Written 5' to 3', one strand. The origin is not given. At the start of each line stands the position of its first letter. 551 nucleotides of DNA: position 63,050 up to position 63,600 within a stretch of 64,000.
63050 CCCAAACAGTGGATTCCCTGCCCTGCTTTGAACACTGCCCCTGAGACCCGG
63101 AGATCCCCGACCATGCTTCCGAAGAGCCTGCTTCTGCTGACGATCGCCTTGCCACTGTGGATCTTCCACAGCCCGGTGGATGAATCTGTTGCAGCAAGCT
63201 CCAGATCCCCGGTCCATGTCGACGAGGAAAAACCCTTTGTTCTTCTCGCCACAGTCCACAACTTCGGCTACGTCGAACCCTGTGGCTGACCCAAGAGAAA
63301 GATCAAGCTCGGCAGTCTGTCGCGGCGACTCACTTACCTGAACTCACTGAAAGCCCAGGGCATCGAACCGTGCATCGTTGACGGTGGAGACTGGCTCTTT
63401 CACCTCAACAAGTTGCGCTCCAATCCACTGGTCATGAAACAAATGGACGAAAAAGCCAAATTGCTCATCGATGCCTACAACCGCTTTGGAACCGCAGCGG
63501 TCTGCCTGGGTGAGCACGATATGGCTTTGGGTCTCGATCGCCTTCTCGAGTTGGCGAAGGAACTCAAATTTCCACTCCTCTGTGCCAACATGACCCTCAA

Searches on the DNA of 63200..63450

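Call 52: search_rna_families(source=window, start=63200, end=63450, threshold=evalue, max_evalue=10)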
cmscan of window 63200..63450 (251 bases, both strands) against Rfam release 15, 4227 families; matches with E-value up to 10: 2.
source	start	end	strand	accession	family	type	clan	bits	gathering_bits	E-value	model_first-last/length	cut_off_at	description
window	63305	63400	+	RF01200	SNORD125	Gene; snRNA; snoRNA; CD-box;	CL00067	13.8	56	5.6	1-97/97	no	Small nucleolar RNA SNORD125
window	63342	63438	+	RF02957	EFASI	Gene; sRNA;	-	12.8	51.2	4.9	1-133/133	no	EFASI RNA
